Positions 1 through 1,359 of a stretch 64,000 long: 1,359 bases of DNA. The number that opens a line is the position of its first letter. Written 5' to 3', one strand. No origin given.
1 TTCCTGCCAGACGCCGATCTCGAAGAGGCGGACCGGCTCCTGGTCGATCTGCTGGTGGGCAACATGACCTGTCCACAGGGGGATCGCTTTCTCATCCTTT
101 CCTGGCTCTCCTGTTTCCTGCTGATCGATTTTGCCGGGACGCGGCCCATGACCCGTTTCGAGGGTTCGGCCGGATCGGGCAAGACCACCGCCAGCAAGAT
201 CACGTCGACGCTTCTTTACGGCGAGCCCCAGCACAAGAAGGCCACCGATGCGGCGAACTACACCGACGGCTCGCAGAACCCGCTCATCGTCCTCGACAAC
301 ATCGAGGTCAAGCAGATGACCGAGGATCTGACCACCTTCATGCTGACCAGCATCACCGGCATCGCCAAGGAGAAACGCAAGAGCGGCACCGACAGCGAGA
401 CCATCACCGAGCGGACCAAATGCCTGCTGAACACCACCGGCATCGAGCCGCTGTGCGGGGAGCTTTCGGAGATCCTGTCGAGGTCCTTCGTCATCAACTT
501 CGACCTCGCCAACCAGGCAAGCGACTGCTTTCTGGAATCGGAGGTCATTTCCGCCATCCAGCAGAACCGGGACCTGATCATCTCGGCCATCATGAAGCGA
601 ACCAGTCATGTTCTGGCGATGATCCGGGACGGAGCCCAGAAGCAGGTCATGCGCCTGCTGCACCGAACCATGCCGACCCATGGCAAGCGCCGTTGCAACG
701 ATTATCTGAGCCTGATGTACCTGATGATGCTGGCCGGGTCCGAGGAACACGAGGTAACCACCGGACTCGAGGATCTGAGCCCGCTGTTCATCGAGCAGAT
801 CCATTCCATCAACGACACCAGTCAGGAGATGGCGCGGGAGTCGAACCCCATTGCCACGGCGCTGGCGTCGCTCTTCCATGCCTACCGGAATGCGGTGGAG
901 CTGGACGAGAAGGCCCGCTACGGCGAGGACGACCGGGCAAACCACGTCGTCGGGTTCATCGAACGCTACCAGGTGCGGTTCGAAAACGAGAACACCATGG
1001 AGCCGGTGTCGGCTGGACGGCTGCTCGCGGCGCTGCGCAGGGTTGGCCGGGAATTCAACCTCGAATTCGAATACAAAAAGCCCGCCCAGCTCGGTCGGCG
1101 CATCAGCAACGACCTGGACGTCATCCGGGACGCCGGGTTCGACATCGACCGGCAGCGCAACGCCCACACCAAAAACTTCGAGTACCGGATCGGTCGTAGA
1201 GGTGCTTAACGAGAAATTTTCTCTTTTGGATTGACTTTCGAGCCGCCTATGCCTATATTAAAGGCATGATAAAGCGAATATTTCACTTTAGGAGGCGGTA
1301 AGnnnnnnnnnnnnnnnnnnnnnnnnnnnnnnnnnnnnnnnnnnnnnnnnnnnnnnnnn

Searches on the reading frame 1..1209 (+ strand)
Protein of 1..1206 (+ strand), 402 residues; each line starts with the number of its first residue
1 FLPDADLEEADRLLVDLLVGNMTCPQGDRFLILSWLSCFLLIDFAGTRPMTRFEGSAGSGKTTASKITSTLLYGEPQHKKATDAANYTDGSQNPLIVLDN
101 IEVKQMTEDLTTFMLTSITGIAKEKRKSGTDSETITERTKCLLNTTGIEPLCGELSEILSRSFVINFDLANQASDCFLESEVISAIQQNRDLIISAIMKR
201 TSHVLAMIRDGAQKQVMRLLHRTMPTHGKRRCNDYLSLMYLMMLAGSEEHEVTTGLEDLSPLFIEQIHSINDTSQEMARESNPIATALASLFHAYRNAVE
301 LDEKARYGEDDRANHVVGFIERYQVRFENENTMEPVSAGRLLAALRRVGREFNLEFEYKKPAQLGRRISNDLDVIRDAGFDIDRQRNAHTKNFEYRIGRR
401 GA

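Call 7: search_protein_families(library=pfam, proteins=[window:55-1209:+], max_evalue=0.01)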
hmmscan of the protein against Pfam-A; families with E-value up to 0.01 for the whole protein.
window:55-1209:+ (384 aa): 1 family
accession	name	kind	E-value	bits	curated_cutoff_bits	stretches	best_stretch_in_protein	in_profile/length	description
PF13476.12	AAA_23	-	0.0027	18.8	27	1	24-172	15-142/201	AAA domain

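Call 8: search_protein_families(library=phrogs, proteins=[window:55-1209:+], max_evalue=0.001)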
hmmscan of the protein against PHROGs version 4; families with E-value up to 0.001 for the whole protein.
window:55-1209:+ (384 aa): 1 family
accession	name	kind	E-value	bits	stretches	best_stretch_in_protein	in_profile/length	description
phrog_47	-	DNA, RNA and nucleotide metabolism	1.4e-205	686.8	1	2-380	564-942/947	DNA primase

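Call 14: search_dna_similar(query=window:55-1209:+, collection=phages, mode=protein, max_rows=30)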
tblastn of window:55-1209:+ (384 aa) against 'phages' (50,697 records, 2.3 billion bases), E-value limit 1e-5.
No match.

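Call 18: find_related_loci(query=window:1-1206:+, collection=viral_contigs, flank=10000)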
Query window:1-1206:+ (402 aa) in viral_contigs; peptide patterns used: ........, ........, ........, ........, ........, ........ (x = any residue, [..] = any of these).
60 stretches matched a pattern; 54 encode a relative of the query (tblastn E <= 1e-3); 51 distinct loci.
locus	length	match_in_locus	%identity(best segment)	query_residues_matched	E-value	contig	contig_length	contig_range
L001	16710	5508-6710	100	1-401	0e+0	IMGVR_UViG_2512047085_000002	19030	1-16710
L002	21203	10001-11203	99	1-401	0e+0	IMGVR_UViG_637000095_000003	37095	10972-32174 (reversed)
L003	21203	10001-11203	99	1-401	0e+0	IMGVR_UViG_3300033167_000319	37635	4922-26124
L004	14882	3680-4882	99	1-401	0e+0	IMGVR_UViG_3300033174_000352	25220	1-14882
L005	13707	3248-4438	100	1-397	0e+0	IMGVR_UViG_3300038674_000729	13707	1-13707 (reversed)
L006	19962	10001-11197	99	1-399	0e+0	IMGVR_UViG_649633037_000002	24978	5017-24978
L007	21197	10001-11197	99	1-399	0e+0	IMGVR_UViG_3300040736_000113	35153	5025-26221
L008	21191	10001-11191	100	1-397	0e+0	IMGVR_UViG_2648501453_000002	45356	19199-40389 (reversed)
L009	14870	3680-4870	100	1-397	0e+0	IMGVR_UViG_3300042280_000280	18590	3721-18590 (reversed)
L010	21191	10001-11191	100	1-397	0e+0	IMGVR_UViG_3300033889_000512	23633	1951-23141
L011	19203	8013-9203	100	1-397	0e+0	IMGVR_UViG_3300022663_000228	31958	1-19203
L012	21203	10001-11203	99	1-401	0e+0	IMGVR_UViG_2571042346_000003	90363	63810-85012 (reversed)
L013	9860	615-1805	99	1-397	0e+0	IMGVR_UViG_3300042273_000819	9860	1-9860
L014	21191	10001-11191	99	1-397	0e+0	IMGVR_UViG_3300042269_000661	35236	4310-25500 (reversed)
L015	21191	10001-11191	99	1-397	0e+0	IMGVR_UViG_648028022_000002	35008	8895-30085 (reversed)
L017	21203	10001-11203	96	1-401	0e+0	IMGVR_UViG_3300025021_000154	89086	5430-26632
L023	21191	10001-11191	100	1-397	0e+0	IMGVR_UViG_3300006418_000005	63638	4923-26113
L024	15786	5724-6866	75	1-382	0e+0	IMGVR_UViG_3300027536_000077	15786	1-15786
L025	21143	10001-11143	74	1-382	0e+0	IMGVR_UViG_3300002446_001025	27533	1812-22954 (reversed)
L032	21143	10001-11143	68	1-382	3e-179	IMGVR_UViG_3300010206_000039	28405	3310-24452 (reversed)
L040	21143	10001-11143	70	1-382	1e-174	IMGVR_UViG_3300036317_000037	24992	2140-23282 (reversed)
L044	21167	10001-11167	66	1-390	2e-173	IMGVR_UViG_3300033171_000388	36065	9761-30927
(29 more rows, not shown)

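Call 30: search_solved_structures(query=window:1-1206:+, max_evalue=1, show_alignments=2)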
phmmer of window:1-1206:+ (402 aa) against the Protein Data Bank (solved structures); distinct sequences matched with E-value up to 1: 5.
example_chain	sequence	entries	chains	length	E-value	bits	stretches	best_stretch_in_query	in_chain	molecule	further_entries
6g4r_B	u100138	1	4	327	0.0065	18.8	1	187-289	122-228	Hydrogen peroxide-inducible genes activator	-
6g1d_C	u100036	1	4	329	0.0066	18.8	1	187-289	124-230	Hydrogen peroxide-inducible genes activator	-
6g1b_B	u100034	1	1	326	0.026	16.8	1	187-288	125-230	Hydrogen peroxide-inducible genes activator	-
6g1b_J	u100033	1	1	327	0.026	16.8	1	187-288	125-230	Hydrogen peroxide-inducible genes activator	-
4wx8_D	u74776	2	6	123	0.13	14.5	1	59-144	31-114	EKC/KEOPS complex subunit GON7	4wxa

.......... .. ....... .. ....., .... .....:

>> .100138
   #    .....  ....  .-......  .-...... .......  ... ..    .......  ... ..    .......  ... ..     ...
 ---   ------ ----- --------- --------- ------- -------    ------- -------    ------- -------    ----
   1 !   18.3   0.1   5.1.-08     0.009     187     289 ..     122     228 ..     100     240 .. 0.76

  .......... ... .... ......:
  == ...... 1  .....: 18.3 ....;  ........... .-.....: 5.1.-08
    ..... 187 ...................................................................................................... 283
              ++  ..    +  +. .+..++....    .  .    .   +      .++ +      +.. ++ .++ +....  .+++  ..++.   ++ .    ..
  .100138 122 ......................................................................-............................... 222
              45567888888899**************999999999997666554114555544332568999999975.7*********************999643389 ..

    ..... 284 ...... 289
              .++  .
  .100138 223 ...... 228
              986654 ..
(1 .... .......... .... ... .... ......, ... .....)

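Call 31: search_protein_families(library=pfam, proteins=[L017:7844-11206:+, L040:7871-11197:+, L044:7889-11206:+], max_evalue=0.01)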
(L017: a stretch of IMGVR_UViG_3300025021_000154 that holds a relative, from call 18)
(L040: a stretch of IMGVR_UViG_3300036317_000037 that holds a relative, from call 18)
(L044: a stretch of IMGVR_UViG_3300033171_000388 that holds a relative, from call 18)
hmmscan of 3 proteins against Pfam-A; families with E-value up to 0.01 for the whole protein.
L017:7844-11206:+ (1121 aa): 5 families
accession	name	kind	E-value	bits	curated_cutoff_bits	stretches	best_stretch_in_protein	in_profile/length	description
PF01807.25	Zn_ribbon_DnaG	-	1.6e-08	34.7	24.9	1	35-101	11-73/98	CHC2 zinc finger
PF08275.17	DNAG_N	-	1.9e-08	34.9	26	1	168-263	2-98/128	DNA primase catalytic core, N-terminal domain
PF13155.12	Toprim_2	-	0.00044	21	22.1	1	313-393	1-79/88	Toprim-like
PF13362.12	Toprim_3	-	0.0029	18.5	27.2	0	312-392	2-79/95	Toprim domain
PF13476.12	AAA_23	-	0.0051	17.9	27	1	761-909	15-142/201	AAA domain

L040:7871-11197:+ (1109 aa): 4 families
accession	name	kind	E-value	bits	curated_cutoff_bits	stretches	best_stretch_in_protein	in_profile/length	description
PF01807.25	Zn_ribbon_DnaG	-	2e-09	37.6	24.9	1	23-91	8-72/98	CHC2 zinc finger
PF08275.17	DNAG_N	-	2.8e-09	37.6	26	1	158-267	1-106/128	DNA primase catalytic core, N-terminal domain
PF13155.12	Toprim_2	-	0.00038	21.2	22.1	1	304-384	1-79/88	Toprim-like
PF13476.12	AAA_23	-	0.0012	20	27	1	752-872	15-128/201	AAA domain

L044:7889-11206:+ (1106 aa): 4 families
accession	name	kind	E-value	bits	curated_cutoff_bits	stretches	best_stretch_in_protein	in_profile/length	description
PF01807.25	Zn_ribbon_DnaG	-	1.1e-07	32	24.9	1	41-83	32-73/98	CHC2 zinc finger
PF08275.17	DNAG_N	-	2.2e-06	28.2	26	1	150-260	2-106/128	DNA primase catalytic core, N-terminal domain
PF13155.12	Toprim_2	-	2.3e-06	28.3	22.1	1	297-377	1-79/88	Toprim-like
PF13476.12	AAA_23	-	4.4e-05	24.6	27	1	746-864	15-126/201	AAA domain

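Call 34: find_related_loci(query=A1, collection=genome_contigs, flank=10000)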
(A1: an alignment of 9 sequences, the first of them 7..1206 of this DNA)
Query A1 (400 aa) in genome_contigs; peptide patterns used: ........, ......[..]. (x = any residue, [..] = any of these).
151 stretches matched a pattern; 100 encode a relative of the query (tblastn E <= 1e-3); the best 80 are kept; 80 distinct loci.
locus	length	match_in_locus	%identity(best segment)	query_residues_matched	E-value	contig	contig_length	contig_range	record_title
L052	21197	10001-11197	99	1-399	0e+0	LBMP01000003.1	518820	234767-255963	Desulfocarbo indianensis strain SCBM scaffold3.1, whole genome shotgun sequence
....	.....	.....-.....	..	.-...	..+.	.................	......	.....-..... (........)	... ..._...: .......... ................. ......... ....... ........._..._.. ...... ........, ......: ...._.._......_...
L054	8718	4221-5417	99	1-399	0e+0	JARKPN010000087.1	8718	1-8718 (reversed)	MAG: Geobacteraceae bacterium isolate D180_maxbin.001 k141_91879, whole genome shotgun sequence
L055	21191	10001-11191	99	1-397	0e+0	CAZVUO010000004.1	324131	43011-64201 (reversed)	MAG TPA_asm: uncultured bacterium isolate binchicken_co22_256 genome assembly, contig: NODE_8_length_324131_cov_865.3341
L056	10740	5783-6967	100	1-395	0e+0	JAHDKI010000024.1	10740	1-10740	MAG: Syntrophaceae bacterium isolate LM1-B42D k141_47809, whole genome shotgun sequence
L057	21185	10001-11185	100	1-395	0e+0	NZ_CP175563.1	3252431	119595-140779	Syntrophus buswellii strain DM-2 chromosome, complete genome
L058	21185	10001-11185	100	1-395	0e+0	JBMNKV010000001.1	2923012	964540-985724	MAG: Desulfobulbus sp. isolate SBF912LR0FQ0009 contig_61008, whole genome shotgun sequence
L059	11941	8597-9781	100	1-395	0e+0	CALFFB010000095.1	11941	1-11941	MAG TPA_asm: uncultured Geobacteraceae bacterium isolate SRR7299214_bin.59_CONCOCT_v1.1_MAG genome assembly, contig: ERZ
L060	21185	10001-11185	100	1-395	0e+0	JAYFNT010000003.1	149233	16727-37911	MAG: Geobacteraceae bacterium isolate 5C_26 c_5C_000000180281, whole genome shotgun sequence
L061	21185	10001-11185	100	1-395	0e+0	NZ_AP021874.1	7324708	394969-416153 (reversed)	Desulfosarcina alkanivorans strain PL12 chromosome, complete genome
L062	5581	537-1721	100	1-395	0e+0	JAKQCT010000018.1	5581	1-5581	MAG: Acidobacteriota bacterium isolate USDE_maxbin.008 k141_760573, whole genome shotgun sequence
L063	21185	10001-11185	99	1-395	0e+0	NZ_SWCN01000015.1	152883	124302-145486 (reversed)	Desulforhopalus sp. IMCC35007 NODE_15_length_152883_cov_81.988838, whole genome shotgun sequence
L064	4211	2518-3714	96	1-399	0e+0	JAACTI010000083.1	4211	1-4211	MAG: Deltaproteobacteria bacterium isolate CG_2015-17_54_20 CG_2015-17_curated_scaffold_26737, whole genome shotgun sequ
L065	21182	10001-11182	96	2-395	0e+0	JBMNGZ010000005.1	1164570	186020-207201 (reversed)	MAG: Candidatus Hydrogenedentales bacterium isolate SBF912LR0HQ0180 contig_45194, whole genome shotgun sequence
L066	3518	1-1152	95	17-400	0e+0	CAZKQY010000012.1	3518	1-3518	MAG TPA_asm: uncultured Syntrophotalea sp. isolate SRP067234_co1_222 genome assembly, contig: k99_180354, whole genome s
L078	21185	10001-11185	76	2-395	0e+0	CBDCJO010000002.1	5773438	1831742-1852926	MAG: Candidatus Latescibacterota bacterium isolate e8a457ff-d6c0-45dd-8553-2519624e1a5f genome assembly, contig: contig_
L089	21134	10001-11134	72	2-380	5e-177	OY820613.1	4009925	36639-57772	MAG: Gammaproteobacteria bacterium isolate 99eaebf8-0e01-45e1-9b83-b2bbc74163d4 genome assembly, chromosome: 1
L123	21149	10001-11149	63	2-385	8e-151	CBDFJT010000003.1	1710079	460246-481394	MAG: Dehalococcoidia bacterium isolate c482fa45-09e8-4a64-81e5-d6065e0be6af genome assembly, contig: contig_3, whole gen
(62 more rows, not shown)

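Call 39: search_protein_families(library=pfam, proteins=[L061:66-1217:+, L061:1765-2307:+, L061:1913-2497:+, L061:2494-2937:+, L061:2877-3950:+, L061:3977-4747:+, L061:4760-5233:+, L061:5233-5715:+, L061:5484-7895:+], max_evalue=0.001)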
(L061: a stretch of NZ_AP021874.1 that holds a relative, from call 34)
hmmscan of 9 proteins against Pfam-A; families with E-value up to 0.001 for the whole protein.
L061:66-1217:+ (383 aa): 0 families

L061:1765-2307:+ (180 aa): 0 families

L061:1913-2497:+ (194 aa): 5 families
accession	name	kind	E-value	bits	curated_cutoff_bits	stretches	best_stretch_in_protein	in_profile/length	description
PF08281.18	Sigma70_r4_2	-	6.8e-06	26.1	25.7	1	135-183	2-52/54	Sigma-70, region 4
PF04542.20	Sigma70_r2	-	8e-05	22.8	24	1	16-73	7-61/71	Sigma-70 region 2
PF12840.13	HTH_20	-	0.00013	22.3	27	1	160-184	21-45/51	Helix-turn-helix domain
PF02954.25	HTH_8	-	0.00038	20.6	22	0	160-180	21-41/42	Bacterial regulatory protein, Fis family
PF01978.25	TrmB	-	0.00042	20.6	25.6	1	154-183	19-48/68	Sugar-specific transcriptional regulator TrmB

L061:2494-2937:+ (147 aa): 0 families

L061:2877-3950:+ (357 aa): 1 family
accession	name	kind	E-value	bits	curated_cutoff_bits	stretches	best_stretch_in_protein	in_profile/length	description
PF12705.13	PDDEXK_1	-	1.4e-18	68.2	22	1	28-324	4-247/247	PD-(D/E)XK nuclease superfamily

L061:3977-4747:+ (256 aa): 1 family
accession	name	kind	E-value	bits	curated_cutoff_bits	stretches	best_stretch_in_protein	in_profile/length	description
PF13479.12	AAA_24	-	6.4e-57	193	27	1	16-210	3-195/195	AAA domain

L061:4760-5233:+ (157 aa): 1 family
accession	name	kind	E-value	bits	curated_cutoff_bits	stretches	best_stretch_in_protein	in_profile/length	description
PF05037.18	DUF669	-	3.5e-26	92.4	21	1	21-147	3-138/138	Protein of unknown function (DUF669)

L061:5233-5715:+ (160 aa): 1 family
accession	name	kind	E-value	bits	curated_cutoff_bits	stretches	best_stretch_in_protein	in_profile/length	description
PF02732.21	ERCC4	-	3.1e-21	76.2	24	1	9-133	1-138/140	ERCC4 domain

L061:5484-7895:+ (803 aa): 9 families
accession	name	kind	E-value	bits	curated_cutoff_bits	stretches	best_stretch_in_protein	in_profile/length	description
PF13245.12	AAA_19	-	2.3e-40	138.3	25.1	1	392-522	1-134/134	AAA domain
PF13604.12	AAA_30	-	5.2e-39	134.4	27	1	387-561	1-172/191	AAA domain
PF14490.11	HHH_RecD2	-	2.5e-26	91.8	27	1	207-295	2-91/92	ATP-dependent RecD2 DNA helicase HHH domain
PF13538.12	UvrD_C_2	-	7.2e-17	61.4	27.4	1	712-759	1-51/52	UvrD-like helicase C-terminal domain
PF18335.7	SH3_13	-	1.7e-12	47.4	41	1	627-693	1-65/65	ATP-dependent RecD-like DNA helicase SH3 domain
PF01443.25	Viral_helicase1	-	3.6e-09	37.2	21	0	406-520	2-100/228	Viral superfamily 1 RNA helicase core domain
PF13086.12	AAA_11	-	1.1e-08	35.6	27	0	388-424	2-39/257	AAA domain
PF23139.1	OB_YrrC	-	2.4e-07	31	27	1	72-138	3-74/76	ATP-dependent DNA helicase YrrC, OB-fold domain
PF00580.27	UvrD-helicase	-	0.00023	21.4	23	0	388-448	1-63/271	UvrD/REP helicase N-terminal domain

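Call 42: find_homologous_proteins(query=window:1-1206:+, max_evalue=1e-10)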
Query window:1-1206:+ (402 aa): 67 proteins with E <= 1e-10 among 8000 candidates.
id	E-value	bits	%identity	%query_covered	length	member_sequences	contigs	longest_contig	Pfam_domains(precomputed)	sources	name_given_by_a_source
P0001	3.4e-261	884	99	99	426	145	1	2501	-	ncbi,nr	ncbi:MAG: DNA primase, partial [Proteobacteria bacterium]|nr:DNA primase [Pseudomonadota bacterium]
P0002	1.1e-196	671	77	99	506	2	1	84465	PF13476.13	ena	-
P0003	7.9e-184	629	94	78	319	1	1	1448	-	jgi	jgi:hypothetical protein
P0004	1.6e-182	625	98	73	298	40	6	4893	-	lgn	-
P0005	1.2e-179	615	73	96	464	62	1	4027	-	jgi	-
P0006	2.8e-173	594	71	95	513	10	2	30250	-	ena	-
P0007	9.5e-172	589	85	77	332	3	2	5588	-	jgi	jgi:DNA primase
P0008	5.6e-167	574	67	97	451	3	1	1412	PF13476.13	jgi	jgi:DNA primase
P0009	1.1e-164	566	66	97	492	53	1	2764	PF13476.13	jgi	jgi:DNA polymerase III delta prime subunit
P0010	2.9e-164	565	66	97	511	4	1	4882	PF13476.13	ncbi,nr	ncbi:MAG TPA: DNA primase, partial [Planctomycetota bacterium]|nr:DNA primase [Planctomycetota bacte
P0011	2.3e-161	555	65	100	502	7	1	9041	-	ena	-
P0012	1.4e-159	549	68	90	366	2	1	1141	-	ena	-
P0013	1.7e-159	549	65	96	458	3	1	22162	-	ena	-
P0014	1.3e-158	546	64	100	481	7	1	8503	-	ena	-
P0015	1.7e-158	546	68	99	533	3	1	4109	-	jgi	jgi:hypothetical protein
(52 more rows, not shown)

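Call 64: search_protein_families(library=pfam, proteins=[L023:11553-13064:+, L025:11197-12708:-, L024:6920-8539:-, L032:11247-12464:+, L032:12943-13887:-, L078:11939-12913:-, L123:11896-12501:-, L089:12668-14299:-], max_evalue=0.001)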
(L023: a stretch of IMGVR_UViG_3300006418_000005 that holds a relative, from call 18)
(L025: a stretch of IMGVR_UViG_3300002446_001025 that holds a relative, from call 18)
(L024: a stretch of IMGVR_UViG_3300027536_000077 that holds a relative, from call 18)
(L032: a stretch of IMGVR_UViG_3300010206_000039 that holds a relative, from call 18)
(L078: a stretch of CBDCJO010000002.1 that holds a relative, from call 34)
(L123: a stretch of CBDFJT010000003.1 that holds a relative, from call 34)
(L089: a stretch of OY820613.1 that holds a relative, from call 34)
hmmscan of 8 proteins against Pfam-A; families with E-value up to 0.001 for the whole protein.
L023:11553-13064:+ (503 aa): 22 families
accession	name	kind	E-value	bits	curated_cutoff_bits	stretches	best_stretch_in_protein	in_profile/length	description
PF00005.33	ABC_tran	-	3e-34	119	25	2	21-139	2-137/137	ABC transporter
PF13304.12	AAA_21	-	1.1e-16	62.3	27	1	108-164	235-297/304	AAA domain, putative AbiEii toxin, Type IV TA system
PF13401.12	AAA_22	-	7.6e-09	36.4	27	1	338-468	8-121/130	AAA domain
PF13476.12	AAA_23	-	4.4e-08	34.4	27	1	19-47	10-37/201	AAA domain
PF05729.18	NACHT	-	2.3e-06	28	26.7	0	337-360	2-25/167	NACHT domain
PF02463.25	SMC_N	-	2.9e-06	27.3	40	0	21-46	16-41/220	RecF/RecN/SMC N terminal domain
PF13245.12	AAA_19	-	3.6e-06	27.6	25.1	0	333-371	9-42/134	AAA domain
PF13555.12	AAA_29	-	5.1e-06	26.6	27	0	24-46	18-39/61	P-loop containing region of AAA domain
PF13173.12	AAA_14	-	1.2e-05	25.7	27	0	338-373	5-39/129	AAA domain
PF02367.23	TsaE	-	1.5e-05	25.4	26.6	0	335-361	21-47/128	Threonylcarbamoyl adenosine biosynthesis protein TsaE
PF03193.22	RsgA_GTPase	-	2.2e-05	24.8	30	0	18-62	95-139/174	RsgA GTPase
PF19993.5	DO-GTPase2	-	3.3e-05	24.1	27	0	33-73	4-39/226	Double-GTPase 2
PF13175.12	AAA_15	-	3.8e-05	23.9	32.1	0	20-47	14-41/374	AAA ATPase domain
PF13191.12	AAA_16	-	5.6e-05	24.1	32.6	0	339-362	28-51/167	AAA ATPase domain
PF13604.12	AAA_30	-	6.3e-05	23.2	27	0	30-138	19-98/191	AAA domain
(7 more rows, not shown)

L025:11197-12708:- (503 aa): 1 family
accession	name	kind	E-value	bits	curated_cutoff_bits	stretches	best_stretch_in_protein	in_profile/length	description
PF02661.23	Fic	-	5.3e-14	53.3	24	1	243-345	4-93/93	Fic/DOC family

L024:6920-8539:- (539 aa): 1 family
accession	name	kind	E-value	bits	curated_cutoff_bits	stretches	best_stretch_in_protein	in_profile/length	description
PF02661.23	Fic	-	6.2e-14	53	24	1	279-381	4-93/93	Fic/DOC family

L032:11247-12464:+ (405 aa): 2 families
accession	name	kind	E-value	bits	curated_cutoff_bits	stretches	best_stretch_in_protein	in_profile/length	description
PF09565.16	RE_NgoFVII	-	3e-13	49.8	23.8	1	15-141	7-139/162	NgoFVII restriction endonuclease N-terminal PLD domain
PF13091.12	PLDc_2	-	1.8e-07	31.5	27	1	20-153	4-130/132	PLD-like domain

L032:12943-13887:- (314 aa): 0 families

L078:11939-12913:- (324 aa): 0 families

L123:11896-12501:- (201 aa): 0 families

L089:12668-14299:- (543 aa): 1 family
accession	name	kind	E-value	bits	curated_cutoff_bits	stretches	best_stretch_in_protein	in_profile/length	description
PF02661.23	Fic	-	2.6e-14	54.3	24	1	283-385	4-93/93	Fic/DOC family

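Call 65: predict_structure(alignment_id=A4)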
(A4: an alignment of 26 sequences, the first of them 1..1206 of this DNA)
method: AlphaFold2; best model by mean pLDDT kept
length: 402 residues; sequences in the alignment: 26
mean_pLDDT: 63.0   pTM: 0.46
mean pLDDT of the five models: 63.0, 57.8, 57.5, 56.1, 52.3
residues with pLDDT >= 90: 56; 70-90: 100; 50-70: 125; < 50: 121
segments of 3 or more residues with pLDDT < 50: 1-3, 41-60, 79-130, 132-175
pLDDT, mean of each block of 10 residues (from residue 1): 55 68 60 56 37 39 60 60 30 28 39 41 42 44 35 26 36 51 74 69 67 73 65 61 64 73 64 62 89 92 78 83 92 92 94 88 87 82 82 86 51
secondary structure, 60 per line:
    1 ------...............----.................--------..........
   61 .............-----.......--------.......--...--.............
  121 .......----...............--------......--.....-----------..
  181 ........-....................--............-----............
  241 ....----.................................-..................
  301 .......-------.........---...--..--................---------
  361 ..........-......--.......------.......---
elements in order: H7-21 H26-42 E51-55 H56-73 H79-85 H94-100 H108-127 H132-146 H155-160 E163-167 H179-188 H190-209 H212-223 H229-244 H249-281 H283-307 H315-323 E327-329 H338-351 H361-370 H372-377 E380-386 E393-399

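Call 74: search_protein_families(library=ncbifam, proteins=[L017:7844-11206:+], max_evalue=0.01)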
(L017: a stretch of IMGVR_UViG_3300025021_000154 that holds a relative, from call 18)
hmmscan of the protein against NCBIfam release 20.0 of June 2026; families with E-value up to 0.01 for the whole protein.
L017:7844-11206:+ (1121 aa): 1 family
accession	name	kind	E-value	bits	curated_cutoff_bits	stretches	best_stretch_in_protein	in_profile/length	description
TIGR01391.1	dnaG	equivalog_domain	3.5e-27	95.3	283.6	1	53-393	27-336/414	DNA primase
